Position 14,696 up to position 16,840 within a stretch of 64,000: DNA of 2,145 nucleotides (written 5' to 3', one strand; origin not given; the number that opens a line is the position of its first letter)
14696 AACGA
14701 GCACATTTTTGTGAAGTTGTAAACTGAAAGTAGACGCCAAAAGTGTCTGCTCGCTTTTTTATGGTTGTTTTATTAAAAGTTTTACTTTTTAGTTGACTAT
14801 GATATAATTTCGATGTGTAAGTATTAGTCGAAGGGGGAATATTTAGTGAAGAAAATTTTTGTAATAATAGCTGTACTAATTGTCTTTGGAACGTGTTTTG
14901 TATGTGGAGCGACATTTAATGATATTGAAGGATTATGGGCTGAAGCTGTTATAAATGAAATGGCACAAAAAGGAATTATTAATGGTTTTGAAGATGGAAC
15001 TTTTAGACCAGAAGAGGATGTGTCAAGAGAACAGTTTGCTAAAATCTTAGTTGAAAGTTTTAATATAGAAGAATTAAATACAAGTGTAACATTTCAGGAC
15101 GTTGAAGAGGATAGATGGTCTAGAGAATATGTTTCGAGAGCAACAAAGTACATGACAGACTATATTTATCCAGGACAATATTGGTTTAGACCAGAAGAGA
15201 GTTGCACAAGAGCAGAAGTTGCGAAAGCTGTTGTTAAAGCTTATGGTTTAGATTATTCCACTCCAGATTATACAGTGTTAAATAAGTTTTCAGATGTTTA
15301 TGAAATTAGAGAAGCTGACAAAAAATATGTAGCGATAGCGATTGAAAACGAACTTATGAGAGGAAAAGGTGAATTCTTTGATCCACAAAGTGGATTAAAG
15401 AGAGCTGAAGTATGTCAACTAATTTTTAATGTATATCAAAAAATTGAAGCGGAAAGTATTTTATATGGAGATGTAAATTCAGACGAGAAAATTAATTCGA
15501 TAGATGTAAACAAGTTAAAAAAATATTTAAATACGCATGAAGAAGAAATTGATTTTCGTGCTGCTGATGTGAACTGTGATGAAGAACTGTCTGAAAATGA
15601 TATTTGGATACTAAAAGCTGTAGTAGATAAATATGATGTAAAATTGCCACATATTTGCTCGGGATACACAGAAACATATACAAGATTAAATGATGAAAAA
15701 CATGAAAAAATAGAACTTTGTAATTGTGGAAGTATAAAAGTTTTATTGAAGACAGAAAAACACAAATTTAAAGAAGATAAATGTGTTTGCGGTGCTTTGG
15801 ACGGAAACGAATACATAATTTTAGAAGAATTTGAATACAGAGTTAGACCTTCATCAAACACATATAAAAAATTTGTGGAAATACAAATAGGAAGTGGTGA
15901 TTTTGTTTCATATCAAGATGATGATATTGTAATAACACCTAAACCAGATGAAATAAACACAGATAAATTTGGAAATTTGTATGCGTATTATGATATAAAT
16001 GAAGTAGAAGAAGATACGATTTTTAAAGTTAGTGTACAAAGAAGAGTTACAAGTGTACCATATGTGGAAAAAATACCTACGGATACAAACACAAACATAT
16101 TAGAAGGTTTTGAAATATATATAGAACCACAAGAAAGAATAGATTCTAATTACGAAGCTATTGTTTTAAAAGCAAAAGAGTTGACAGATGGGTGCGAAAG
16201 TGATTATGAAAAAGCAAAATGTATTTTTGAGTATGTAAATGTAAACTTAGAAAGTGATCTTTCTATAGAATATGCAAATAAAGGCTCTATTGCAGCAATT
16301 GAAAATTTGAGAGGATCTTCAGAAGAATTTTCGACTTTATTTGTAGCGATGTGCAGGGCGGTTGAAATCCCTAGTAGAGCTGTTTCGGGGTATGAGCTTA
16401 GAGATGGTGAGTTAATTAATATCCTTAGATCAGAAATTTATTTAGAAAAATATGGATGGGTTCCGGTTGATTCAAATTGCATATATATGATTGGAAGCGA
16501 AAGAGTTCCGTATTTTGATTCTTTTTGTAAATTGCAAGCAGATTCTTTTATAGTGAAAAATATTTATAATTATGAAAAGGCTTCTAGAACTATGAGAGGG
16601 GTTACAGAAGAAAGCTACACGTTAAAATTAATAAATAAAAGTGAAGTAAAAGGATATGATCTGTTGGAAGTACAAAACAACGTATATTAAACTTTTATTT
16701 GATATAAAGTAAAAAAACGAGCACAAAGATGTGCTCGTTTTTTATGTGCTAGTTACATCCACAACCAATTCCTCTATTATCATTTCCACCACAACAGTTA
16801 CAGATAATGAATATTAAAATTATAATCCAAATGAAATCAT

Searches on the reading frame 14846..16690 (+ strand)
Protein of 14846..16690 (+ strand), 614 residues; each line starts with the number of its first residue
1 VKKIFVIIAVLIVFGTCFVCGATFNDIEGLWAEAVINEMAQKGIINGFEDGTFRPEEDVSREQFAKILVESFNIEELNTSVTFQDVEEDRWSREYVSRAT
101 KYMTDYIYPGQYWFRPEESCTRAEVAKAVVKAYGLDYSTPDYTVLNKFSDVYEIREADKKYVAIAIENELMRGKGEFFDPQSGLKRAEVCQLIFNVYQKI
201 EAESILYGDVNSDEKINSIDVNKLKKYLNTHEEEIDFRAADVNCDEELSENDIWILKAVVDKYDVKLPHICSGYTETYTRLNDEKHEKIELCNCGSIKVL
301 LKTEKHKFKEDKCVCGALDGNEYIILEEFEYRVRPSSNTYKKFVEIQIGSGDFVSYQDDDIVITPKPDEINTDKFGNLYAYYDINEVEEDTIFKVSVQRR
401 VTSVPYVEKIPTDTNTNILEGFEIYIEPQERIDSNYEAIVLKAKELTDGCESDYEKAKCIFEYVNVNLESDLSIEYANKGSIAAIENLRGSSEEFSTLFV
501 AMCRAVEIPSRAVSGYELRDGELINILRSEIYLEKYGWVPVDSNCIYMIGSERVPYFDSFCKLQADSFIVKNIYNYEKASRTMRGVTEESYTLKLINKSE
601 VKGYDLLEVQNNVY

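Call 20: search_protein_families(library=pfam, proteins=[window:14846-16690:+], max_evalue=0.001)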
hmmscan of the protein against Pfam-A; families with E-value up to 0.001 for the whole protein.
window:14846-16690:+ (614 aa): 3 families
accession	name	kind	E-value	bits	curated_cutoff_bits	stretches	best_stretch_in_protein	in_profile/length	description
PF00395.25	SLH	-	1.5e-22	79.7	20.8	2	23-65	1-44/44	S-layer homology domain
PF01841.26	Transglut_core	-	1.8e-17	64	23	1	443-542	4-107/108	Transglutaminase-like superfamily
PF00404.24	Dockerin_1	-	6.4e-12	45.9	22.9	1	207-258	1-54/57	Dockerin type I domain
